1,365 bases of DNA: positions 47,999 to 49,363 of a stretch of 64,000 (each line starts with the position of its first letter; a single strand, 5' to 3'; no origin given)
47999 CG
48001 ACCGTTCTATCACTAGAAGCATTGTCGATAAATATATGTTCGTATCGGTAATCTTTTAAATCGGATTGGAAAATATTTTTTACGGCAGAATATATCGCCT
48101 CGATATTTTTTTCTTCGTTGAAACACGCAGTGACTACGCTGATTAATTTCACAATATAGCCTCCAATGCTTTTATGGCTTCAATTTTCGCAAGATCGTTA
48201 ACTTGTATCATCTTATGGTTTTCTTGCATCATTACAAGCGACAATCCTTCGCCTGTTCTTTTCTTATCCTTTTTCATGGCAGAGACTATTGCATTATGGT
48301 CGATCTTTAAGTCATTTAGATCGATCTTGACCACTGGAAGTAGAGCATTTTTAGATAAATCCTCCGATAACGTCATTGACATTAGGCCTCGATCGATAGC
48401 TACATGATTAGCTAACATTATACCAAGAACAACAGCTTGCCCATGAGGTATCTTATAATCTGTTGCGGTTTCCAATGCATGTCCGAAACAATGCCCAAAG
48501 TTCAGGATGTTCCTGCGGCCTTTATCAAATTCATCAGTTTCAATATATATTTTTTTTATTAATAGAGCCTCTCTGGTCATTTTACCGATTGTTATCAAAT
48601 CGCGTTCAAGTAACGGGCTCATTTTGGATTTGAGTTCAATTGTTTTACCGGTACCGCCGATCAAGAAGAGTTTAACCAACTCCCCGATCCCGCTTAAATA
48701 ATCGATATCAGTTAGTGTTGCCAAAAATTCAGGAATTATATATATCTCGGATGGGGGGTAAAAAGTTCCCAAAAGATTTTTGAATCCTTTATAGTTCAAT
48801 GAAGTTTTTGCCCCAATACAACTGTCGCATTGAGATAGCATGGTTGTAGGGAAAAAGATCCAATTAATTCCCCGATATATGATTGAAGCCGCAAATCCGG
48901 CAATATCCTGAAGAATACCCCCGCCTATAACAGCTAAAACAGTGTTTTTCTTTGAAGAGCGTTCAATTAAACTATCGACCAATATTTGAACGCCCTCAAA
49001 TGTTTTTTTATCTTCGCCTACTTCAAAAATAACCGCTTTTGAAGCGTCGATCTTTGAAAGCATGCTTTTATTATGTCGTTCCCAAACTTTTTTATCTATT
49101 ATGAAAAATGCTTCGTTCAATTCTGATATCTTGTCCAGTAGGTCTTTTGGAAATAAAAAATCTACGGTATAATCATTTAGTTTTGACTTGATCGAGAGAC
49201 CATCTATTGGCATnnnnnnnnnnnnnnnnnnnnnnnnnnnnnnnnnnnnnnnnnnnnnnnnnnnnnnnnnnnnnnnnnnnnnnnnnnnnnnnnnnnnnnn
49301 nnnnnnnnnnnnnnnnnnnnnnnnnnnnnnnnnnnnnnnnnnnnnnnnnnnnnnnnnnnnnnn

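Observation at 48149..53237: DHQS-like cyclase homolog, SDR, HpcH/HpaI aldolase and MBL hydrolase embedded in the sugar operon.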

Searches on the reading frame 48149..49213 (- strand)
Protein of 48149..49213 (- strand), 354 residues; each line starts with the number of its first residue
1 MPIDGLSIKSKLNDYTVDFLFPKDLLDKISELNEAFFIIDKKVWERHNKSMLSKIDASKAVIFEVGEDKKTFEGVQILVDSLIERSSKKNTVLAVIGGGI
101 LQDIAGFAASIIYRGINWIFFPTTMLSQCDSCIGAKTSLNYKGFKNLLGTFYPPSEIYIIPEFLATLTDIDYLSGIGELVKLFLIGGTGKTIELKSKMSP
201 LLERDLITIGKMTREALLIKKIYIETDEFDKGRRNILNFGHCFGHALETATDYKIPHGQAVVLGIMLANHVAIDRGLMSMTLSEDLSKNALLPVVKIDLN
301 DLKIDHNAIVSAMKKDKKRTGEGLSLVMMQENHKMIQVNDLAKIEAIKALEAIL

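Call 3: search_protein_families(library=pfam, proteins=[window:48149-49213:-], max_evalue=0.01)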
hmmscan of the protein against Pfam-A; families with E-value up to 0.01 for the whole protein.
window:48149-49213:- (354 aa): 2 families
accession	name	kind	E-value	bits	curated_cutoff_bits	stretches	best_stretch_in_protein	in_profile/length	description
PF01761.26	DHQ_synthase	-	4.2e-32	110.6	24.2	1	61-169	2-110/115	3-dehydroquinate synthase N-terminal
PF24621.2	DHQS_C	-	4.3e-27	95.3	27.6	1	175-318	1-143/144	3-dehydroquinate synthase C-terminal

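Call 4: search_protein_families(library=ncbifam, proteins=[window:48149-49213:-], max_evalue=0.01)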
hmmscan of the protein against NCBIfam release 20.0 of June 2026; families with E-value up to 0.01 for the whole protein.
window:48149-49213:- (354 aa): 6 families
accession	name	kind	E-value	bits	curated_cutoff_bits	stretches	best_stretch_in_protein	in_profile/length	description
TIGR04425.1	P_lya_rel_AroB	hypoth_equivalog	1.7e-119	398.9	400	1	8-352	1-343/348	AroB-related putative sugar phosphate phospholyase (cyclizing)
TIGR01357.1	aroB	equivalog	3.9e-74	249.9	305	1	27-341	15-334/344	3-dehydroquinate synthase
NF004852.0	PRK06203.1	equivalog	1.1e-47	162.9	333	1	57-349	88-387/407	3-dehydroquinate synthase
NF010556.0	PRK13951.1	equivalog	2.6e-39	135.4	560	1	58-334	206-476/492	bifunctional shikimate kinase AroK/3-dehydroquinate synthase AroB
NF010627.0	PRK14021.1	equivalog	1e-30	106.7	565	1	65-348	245-534/542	bifunctional shikimate kinase/3-dehydroquinate synthase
NF002022.0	PRK00843.1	equivalog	0.00015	20.9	413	0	27-140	29-134/350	NAD(P)-dependent glycerol-1-phosphate dehydrogenase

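Call 7: find_encoding_contigs(protein=window:48149-49213:-, flank=10000, max_places=6)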
Protein window:48149-49213:- (354 aa): 1 contig read that carries it; 1 place shown.
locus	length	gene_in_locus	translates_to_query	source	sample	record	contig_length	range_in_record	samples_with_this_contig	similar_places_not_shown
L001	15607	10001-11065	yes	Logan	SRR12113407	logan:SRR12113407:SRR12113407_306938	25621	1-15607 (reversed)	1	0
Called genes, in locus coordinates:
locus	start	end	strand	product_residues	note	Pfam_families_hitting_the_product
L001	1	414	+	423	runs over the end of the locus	-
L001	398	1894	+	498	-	PF13231:PMT_2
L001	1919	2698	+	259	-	PF00483:NTP_transferase, PF12804:NTP_transf_3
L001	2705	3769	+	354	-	PF01073:3Beta_HSD, PF01370:Epimerase, PF02719:Polysacc_synt_2, PF04321:RmlD_sub_bind (weak), PF16363:GDP_Man_Dehyd, PF07993:NAD_binding_4 (weak)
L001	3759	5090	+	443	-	PF00266:Aminotran_5 (faint), PF01041:DegT_DnrJ_EryC1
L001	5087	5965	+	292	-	PF01370:Epimerase, PF04321:RmlD_sub_bind, PF16363:GDP_Man_Dehyd (faint)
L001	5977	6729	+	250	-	PF23023:Anti-Pycsar_Apyc1, PF00753:Lactamase_B (weak), PF12706:Lactamase_B_2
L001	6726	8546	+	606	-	PF02776:TPP_enzyme_N, PF00205:TPP_enzyme_M, PF02775:TPP_enzyme_C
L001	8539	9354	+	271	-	PF03328:HpcH_HpaI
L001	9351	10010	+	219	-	PF00106:adh_short (weak), PF01370:Epimerase (weak), PF04321:RmlD_sub_bind (weak), PF13561:adh_short_C2, PF23441:SDR (weak), PF00106:adh_short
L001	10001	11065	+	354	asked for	PF01761:DHQ_synthase, PF24621:DHQS_C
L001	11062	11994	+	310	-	PF00535:Glycos_transf_2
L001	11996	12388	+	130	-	PF04138:GtrA_DPMS_TM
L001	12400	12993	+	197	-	PF02698:DUF218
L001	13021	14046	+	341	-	PF01073:3Beta_HSD, PF01370:Epimerase, PF02719:Polysacc_synt_2, PF04321:RmlD_sub_bind, PF05368:NmrA (faint), PF07993:NAD_binding_4 (weak), PF13460:NAD_binding_10, PF16363:GDP_Man_Dehyd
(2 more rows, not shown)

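Call 8: find_homologous_proteins(query=window:48149-49213:-)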
Query window:48149-49213:- (354 aa): 4735 proteins with E <= 0.001 among 8000 candidates; the best 120 are listed.
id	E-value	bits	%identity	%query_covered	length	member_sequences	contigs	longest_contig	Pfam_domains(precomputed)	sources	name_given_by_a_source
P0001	2.4e-227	771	100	100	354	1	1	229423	PF24621.3,PF01761.27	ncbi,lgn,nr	ncbi:3-dehydroquinate synthase [Candidatus Saganbacteria bacterium]|nr:3-dehydroquinate synthase [Ca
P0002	1.2e-151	523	66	100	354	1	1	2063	PF24621.3,PF01761.27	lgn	-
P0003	3.9e-117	409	57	93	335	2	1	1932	PF24621.3,PF01761.27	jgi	jgi:3-dehydroquinate synthase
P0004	3.1e-116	406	53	99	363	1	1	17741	PF24621.3,PF01761.27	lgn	-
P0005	2.6e-115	403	53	99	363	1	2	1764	PF24621.3,PF01761.27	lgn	-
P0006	4.6e-115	402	53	99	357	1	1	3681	PF24621.3,PF01761.27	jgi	jgi:3-dehydroquinate synthase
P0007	1.3e-113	398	54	97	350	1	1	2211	PF24621.3,PF01761.27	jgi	jgi:3-dehydroquinate synthase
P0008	4.0e-113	396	50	100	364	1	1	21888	PF24621.3,PF01761.27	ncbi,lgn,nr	ncbi:MAG: 3-dehydroquinate synthase [Spirochaetes bacterium]|nr:3-dehydroquinate synthase [Spirochae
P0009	3.3e-112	393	50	99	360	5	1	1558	PF24621.3,PF01761.27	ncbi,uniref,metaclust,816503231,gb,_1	ncbi:hypothetical protein LCGC14_2442360 [marine sediment metagenome]|uniref:Uncharacterized protein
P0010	9.9e-112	391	50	98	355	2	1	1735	PF24621.3,PF01761.27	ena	-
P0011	1.3e-111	391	51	99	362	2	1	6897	PF24621.3,PF01761.27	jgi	-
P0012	1.7e-111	391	51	98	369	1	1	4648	PF24621.3,PF01761.27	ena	-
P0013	2.5e-111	390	51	98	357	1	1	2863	PF24621.3,PF01761.27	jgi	-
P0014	3.2e-111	390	52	99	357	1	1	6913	PF24621.3,PF01761.27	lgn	-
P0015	5.6e-111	389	52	99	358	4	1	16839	PF24621.3,PF01761.27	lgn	-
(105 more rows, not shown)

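Call 10: find_related_loci(query=window:48149-49213:-, collection=genome_contigs, flank=10000)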
Query window:48149-49213:- (354 aa) in genome_contigs; peptide patterns used: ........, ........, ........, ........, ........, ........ (x = any residue, [..] = any of these).
145 stretches matched a pattern; 69 encode a relative of the query (tblastn E <= 1e-3); 69 distinct loci.
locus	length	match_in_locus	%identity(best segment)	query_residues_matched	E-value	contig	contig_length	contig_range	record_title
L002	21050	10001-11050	49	1-350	6e-119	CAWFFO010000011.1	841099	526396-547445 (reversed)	MAG: uncultured delta proteobacterium isolate MFD02416.bin.2.73 genome assembly, contig: contig_29026, whole genome shot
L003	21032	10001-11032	53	1-350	3e-118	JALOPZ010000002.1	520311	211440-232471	MAG: Candidatus Margulisiibacteriota bacterium isolate Prado142 scaffold_1, whole genome shotgun sequence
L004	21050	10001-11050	48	1-350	3e-118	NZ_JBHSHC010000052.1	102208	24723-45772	Effusibacillus consociatus strain CCUG 53762 platanus_K_default_53, whole genome shotgun sequence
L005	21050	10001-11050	49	1-351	7e-115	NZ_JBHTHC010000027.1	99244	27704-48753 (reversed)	Paenibacillus sp. GCM10027626 strain CGMCC 1.60098 GCM70027626_13, whole genome shotgun sequence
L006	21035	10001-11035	50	6-350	9e-115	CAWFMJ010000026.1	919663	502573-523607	MAG: uncultured delta proteobacterium isolate MFD02138.bin.2.69 genome assembly, contig: contig_1879, whole genome shotg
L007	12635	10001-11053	49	1-353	3e-114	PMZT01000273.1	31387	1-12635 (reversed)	MAG: Planctomycetia bacterium isolate fen_1346 73.20110800_E3D.93_contig_10434, whole genome shotgun sequence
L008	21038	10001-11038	50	6-351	2e-113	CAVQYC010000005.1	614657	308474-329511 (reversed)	MAG: uncultured delta proteobacterium isolate MFD01828.bin.1.64 genome assembly, contig: contig_26236, whole genome shot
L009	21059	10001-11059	48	1-353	5e-113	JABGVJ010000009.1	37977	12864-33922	MAG: bacterium isolate SI034_bin25 k141_2436736, whole genome shotgun sequence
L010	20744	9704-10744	49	6-352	8e-112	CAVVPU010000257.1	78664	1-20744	MAG: uncultured delta proteobacterium isolate MFD02138.bin.2.7 genome assembly, contig: contig_77515, whole genome shotg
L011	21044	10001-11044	49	6-353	8e-111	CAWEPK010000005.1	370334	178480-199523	MAG: uncultured delta proteobacterium isolate MFD02138.bin.2.11 genome assembly, contig: contig_13573, whole genome shot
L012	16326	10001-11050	49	1-350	1e-109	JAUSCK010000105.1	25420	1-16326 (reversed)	MAG: Elusimicrobiota bacterium isolate E14_concoct.bin.112_sub E14_k141_995038, whole genome shotgun sequence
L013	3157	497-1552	48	1-353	3e-112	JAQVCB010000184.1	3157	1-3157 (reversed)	MAG: Candidatus Gastranaerophilales bacterium isolate STD2_79 NODE_154538_length_3157_cov_4.872277_Sandtown_D2, whole ge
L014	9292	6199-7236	47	6-351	6e-109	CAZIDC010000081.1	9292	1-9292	MAG TPA_asm: uncultured Syntrophaceae bacterium isolate SRP080215_co1_117 genome assembly, contig: NODE_9233_length_9292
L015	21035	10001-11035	49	6-350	6e-109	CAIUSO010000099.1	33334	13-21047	MAG: uncultured Geobacteraceae bacterium isolate E14_bin-1988 genome assembly, contig: bin-1988:099/169, whole genome sh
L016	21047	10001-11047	49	1-350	2e-108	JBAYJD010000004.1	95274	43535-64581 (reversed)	MAG: Elusimicrobiales bacterium isolate SO_2016_GW1_47 scaffold00516_OW334_2016, whole genome shotgun sequence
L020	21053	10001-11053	44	3-353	5e-106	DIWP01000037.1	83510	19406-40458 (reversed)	MAG TPA_asm: Thermoleophilia bacterium UBA6103 UBA6103_contig_3364, whole genome shotgun sequence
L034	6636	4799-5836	47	6-350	8e-99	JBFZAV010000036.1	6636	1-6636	MAG: Candidatus Omnitrophota bacterium isolate PPR_0476 k121_527987, whole genome shotgun sequence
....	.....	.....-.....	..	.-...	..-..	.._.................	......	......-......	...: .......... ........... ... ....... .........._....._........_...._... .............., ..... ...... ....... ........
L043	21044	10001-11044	39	6-354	5e-88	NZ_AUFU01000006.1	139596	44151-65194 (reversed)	Selenomonas artemidis DSM 19719 K341DRAFT_scaffold00005.5_C, whole genome shotgun sequence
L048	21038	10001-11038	40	8-354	8e-85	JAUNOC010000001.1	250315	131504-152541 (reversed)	MAG: Phascolarctobacterium sp. isolate S33M_St_69 NODE_1_length_250315_cov_71.098338, whole genome shotgun sequence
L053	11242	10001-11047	39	5-354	2e-73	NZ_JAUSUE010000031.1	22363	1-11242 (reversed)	Pectinatus haikarae strain DSM 16980 Ga0480538_31, whole genome shotgun sequence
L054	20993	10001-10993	43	6-337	1e-85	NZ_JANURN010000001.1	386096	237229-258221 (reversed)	Helicobacter zhangjianzhongii strain XJK30-2 XJK30-2_seq1, whole genome shotgun sequence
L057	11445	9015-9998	38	8-338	7e-69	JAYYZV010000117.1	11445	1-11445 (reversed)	MAG: Pseudomonadota bacterium isolate XB_MAG1168 DB_MAG1168_0117, whole genome shotgun sequence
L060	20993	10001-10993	36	4-337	3e-65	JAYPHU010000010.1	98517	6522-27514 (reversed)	MAG: Rhodospirillaceae bacterium isolate 139577_S178_metabat_bins_sens.tsv.044 NODE_110_length_98517_cov_10.956765, whol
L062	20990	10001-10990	36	4-336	2e-63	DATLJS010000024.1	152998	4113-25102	MAG TPA_asm: Candidatus Sulfotelmatobacter sp. isolate SMAG_U13702 k141_959764, whole genome shotgun sequence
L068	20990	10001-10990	36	4-336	1e-68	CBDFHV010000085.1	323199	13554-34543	MAG: Rhodospirillales bacterium isolate fdb9ddf0-d161-4023-a233-fb38a48c8877 genome assembly, contig: contig_85, whole g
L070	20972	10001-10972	38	4-331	3e-64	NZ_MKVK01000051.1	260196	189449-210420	MAG: Magnetospirillum sp. 64-120 scnpilot_p_inoc_scaffold_79, whole genome shotgun sequence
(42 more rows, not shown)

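Call 13: search_solved_structures(query=window:48149-49213:-, max_evalue=1e-10)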
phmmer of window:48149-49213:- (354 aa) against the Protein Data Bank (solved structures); distinct sequences matched with E-value up to 1e-10: 16.
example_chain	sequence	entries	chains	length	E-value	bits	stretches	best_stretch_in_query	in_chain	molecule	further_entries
5hvn_A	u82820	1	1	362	1.7e-46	162.1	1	53-332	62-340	3-dehydroquinate synthase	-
3clh_A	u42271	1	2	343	9.8e-41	143.2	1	29-286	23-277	3-dehydroquinate synthase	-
1xag_A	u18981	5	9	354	1.2e-38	136.3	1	29-334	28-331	3-dehydroquinate synthase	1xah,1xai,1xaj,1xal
5eks_A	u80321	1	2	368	1.5e-37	132.7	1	46-340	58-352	3-dehydroquinate synthase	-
3zok_A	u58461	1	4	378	2.5e-36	128.7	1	59-295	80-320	3-DEHYDROQUINATE SYNTHASE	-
3okf_A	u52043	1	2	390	4.2e-36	128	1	52-294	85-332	3-dehydroquinate synthase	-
6lk2_A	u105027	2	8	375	3.5e-34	121.7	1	60-329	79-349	3-dehydroquinate synthase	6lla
1ujn_A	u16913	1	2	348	1e-32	116.9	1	64-277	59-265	dehydroquinate synthase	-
1dqs_A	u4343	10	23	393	2.4e-30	109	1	88-280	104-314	PROTEIN (3-DEHYDROQUINATE SYNTHASE) | 3-DEHYDROQUINATE SYNTHASE | Pentafunctional AROM polypeptide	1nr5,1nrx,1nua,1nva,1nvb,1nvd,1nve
6c5c_A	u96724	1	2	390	3.5e-30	108.5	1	65-297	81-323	3-dehydroquinate synthase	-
7u5s_A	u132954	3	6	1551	6.7e-29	104.3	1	65-292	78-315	Pentafunctional AROM polypeptide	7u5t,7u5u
6hqv_A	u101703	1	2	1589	3.1e-28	102.1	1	66-278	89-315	Pentafunctional AROM polypeptide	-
3qbd_A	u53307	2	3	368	1e-27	100.4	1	90-276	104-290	3-dehydroquinate synthase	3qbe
2d2x_A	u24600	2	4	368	2.2e-26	96.1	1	54-318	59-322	2-deoxy-scyllo-inosose synthase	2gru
4p53_A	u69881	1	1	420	3.5e-25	92.1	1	62-280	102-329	Cyclase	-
5tpr_A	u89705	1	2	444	2.5e-18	69.5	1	65-346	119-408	3-dehydroquinate synthase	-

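Call 32: search_protein_families(library=pfam, proteins=[L015:11077-12705:+, L012:8093-9211:+, L008:3981-4703:+, L006:11099-11626:+, L002:15762-16463:-, L008:15197-16579:+, L057:10090-11040:+], max_evalue=0.001)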
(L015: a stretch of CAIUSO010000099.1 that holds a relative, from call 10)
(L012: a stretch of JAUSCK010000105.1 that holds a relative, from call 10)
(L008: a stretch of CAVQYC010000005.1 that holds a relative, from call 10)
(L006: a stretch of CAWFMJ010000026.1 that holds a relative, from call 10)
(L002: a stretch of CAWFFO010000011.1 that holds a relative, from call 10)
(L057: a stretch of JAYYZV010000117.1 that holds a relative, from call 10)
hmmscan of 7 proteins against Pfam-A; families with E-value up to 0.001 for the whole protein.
L015:11077-12705:+ (542 aa): 1 family
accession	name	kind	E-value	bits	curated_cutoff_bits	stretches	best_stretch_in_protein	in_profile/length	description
PF00682.25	HMGL-like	-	2.8e-21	76.6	29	1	4-247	2-242/260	HMGL-like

L012:8093-9211:+ (372 aa): 2 families
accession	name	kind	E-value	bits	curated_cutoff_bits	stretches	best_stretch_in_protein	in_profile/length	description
PF03102.20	NeuB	-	8.3e-36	124.1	22.1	1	44-262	12-237/241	NeuB family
PF08666.17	SAF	-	0.00096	20.1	21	0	284-316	2-37/63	SAF domain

L008:3981-4703:+ (240 aa): 2 families
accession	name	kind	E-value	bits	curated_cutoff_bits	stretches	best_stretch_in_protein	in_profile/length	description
PF00175.26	NAD_binding_1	-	2.5e-14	54.3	22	1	114-221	1-108/109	Oxidoreductase NAD-binding domain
PF08030.17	NAD_binding_6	-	0.00012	22.6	22.2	1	112-144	4-41/156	Ferric reductase NAD binding domain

L006:11099-11626:+ (175 aa): 1 family
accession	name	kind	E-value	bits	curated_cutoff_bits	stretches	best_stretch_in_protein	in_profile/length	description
PF00293.34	NUDIX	-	1.7e-08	35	21.1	1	36-145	4-113/134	NUDIX domain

L002:15762-16463:- (233 aa): 3 families
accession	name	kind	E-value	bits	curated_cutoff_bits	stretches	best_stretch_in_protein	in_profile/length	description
PF00535.33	Glycos_transf_2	-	3.9e-33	115.2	23.3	1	4-170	1-166/168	Glycosyl transferase family 2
PF13641.12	Glyco_tranf_2_3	-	5.8e-09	36.7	27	1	3-156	3-147/230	Glycosyltransferase like family 2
PF10111.15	Glyco_tranf_2_2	-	1.1e-05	25.6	27.3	1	4-105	1-103/276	Glycosyltransferase like family 2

L008:15197-16579:+ (460 aa): 1 family
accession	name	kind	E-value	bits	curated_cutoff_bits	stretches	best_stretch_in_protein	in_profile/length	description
PF09594.16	GT87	-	1.6e-08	35.1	25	1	101-330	9-215/237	Glycosyltransferase family 87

L057:10090-11040:+ (316 aa): 2 families
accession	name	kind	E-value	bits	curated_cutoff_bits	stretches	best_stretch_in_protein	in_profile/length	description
PF02826.25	2-Hacid_dh_C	-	1.8e-46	158.2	25.1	1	114-284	4-178/178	D-isomer specific 2-hydroxyacid dehydrogenase, NAD binding domain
PF00389.36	2-Hacid_dh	-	3.7e-17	62.7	24.6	1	27-303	21-121/134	D-isomer specific 2-hydroxyacid dehydrogenase, catalytic domain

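Call 33: search_protein_families(library=ncbifam, proteins=[L015:11077-12705:+, L012:8093-9211:+, L008:3981-4703:+], max_evalue=0.00001)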
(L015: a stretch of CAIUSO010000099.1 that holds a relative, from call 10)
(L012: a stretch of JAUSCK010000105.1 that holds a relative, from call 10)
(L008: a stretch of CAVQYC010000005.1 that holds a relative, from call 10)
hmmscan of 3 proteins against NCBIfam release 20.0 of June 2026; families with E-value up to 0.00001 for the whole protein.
L015:11077-12705:+ (542 aa): 14 families
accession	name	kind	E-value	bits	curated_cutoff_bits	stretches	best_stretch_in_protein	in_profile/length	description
NF006049.0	PRK08195.1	subfamily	9e-24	84.1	229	1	2-265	6-267/344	4-hyroxy-2-oxovalerate/4-hydroxy-2-oxopentanoic acid aldolase,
TIGR03217.1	4OH_2_O_val_ald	equivalog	1.6e-20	73.6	286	1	3-262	2-259/334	4-hydroxy-2-oxovalerate aldolase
NF002085.0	PRK00915.1-2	subfamily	8.3e-15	54.5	517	1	117-249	127-254/504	2-isopropylmalate synthase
TIGR02660.1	nifV_homocitr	equivalog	1.7e-13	50.6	462.9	1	4-250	2-243/365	homocitrate synthase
TIGR02146.1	LysS_fung_arch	equivalog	2.4e-13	50.1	413.55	1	6-252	1-243/344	homocitrate synthase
TIGR02090.1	LEU1_arch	subfamily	6.3e-13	48.6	484.75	1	4-250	1-242/363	isopropylmalate/citramalate/homocitrate synthases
NF002088.0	PRK00915.1-5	equivalog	1.1e-12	47.3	697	1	159-245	163-248/514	2-isopropylmalate synthase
NF041069.1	IPMS_Sufob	equivalog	2.1e-12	47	600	1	4-246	1-240/371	isopropylmalate synthase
NF002086.0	PRK00915.1-3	equivalog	1e-11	44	532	1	152-246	160-252/516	2-isopropylmalate synthase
TIGR00973.1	leuA_bact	equivalog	4e-10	38.8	598.7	0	151-245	150-246/494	2-isopropylmalate synthase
NF042433.1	CitmalDyn_Leptosp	equivalog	4.9e-08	32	950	1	3-252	7-261/514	(R)-citramalate synthase CimA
NF042434.1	IPMS_Lepto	equivalog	1.7e-07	30.5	500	0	184-247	196-256/374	2-isopropylmalate synthase LeuA2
NF002084.0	PRK00915.1-1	equivalog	1.8e-07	30.1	748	0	153-245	159-249/523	2-isopropylmalate synthase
NF002087.0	PRK00915.1-4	equivalog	6.4e-07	28.3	729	0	159-245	166-251/516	2-isopropylmalate synthase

L012:8093-9211:+ (372 aa): 2 families
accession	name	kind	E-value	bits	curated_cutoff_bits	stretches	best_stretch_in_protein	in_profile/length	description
TIGR03586.1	PseI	equivalog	6.9e-35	120.8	340.25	1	10-308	4-300/327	pseudaminic acid synthase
TIGR03569.1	NeuB_NnaB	equivalog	1.2e-31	110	399.65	1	56-308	54-302/329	N-acetylneuraminate synthase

L008:3981-4703:+ (240 aa): 16 families
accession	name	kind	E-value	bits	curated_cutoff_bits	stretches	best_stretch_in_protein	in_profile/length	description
NF009805.0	PRK13289.1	equivalog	2.1e-28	99.4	432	1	10-235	158-388/399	NO-inducible flavohemoprotein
NF040810.1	BenC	equivalog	1.1e-23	83.9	430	1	10-234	108-325/333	benzoate 1,2-dioxygenase electron transfer component BenC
NF008822.0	PRK11872.1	equivalog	7.5e-19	67.9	402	1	35-234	137-330/341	anthranilate 1,2-dioxygenase electron transfer component AntC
NF005963.0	PRK08051.1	equivalog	2.8e-18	66.1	230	1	9-228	6-219/233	NAD(P)H-flavin reductase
TIGR02160.1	PA_CoA_Oxy5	hypoth_equivalog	1.8e-16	60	420.8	1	27-237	25-239/352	1,2-phenylacetyl-CoA epoxidase subunit PaaE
NF045803.1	MethMoxFADbindMmoC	equivalog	7.2e-16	57.9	500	1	34-234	139-335/343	aromatic/alkene monooxygenase hydroxylase FAD-binding subunit MmoC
NF000796.0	PRK00054.1-1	equivalog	2.1e-14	53.4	224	1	9-164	6-143/254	dihydroorotate dehydrogenase electron transfer subunit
NF052252.1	flav_redu_LuxG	exception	1.2e-13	50.7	340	1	11-230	5-219/232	flavin mononucleotide reductase LuxG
NF058606.1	GlBtMonoRdsGbcB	equivalog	1.8e-13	50.1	500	1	11-173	18-182/362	glycine betaine monooxygenase reductase subunit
TIGR01941.1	nqrF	equivalog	4.1e-12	45.7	295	1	63-239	228-403/405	NADH:ubiquinone reductase (Na(+)-transporting) subunit F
NF006220.0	PRK08345.1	subfamily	7.6e-12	45.1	395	1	14-171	18-176/294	cytochrome-c3 hydrogenase subunit gamma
NF040830.1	sulfhyd_ShyC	equivalog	4.8e-11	42.4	600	1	24-156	28-155/288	NAD(P)-dependent hydrogenase/sulfhydrogenase 2 subunit gamma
NF007964.0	PRK10684.1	equivalog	1.6e-09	37.2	383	1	11-166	14-168/333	NADH oxidoreductase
NF008178.0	PRK10926.1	equivalog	3.7e-07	29.7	390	1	13-165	11-162/248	ferredoxin--NADP(+) reductase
TIGR02911.1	sulfite_red_B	equivalog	8.3e-07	28.4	288.6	1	11-160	10-151/261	anaerobic sulfite reductase subunit AsrB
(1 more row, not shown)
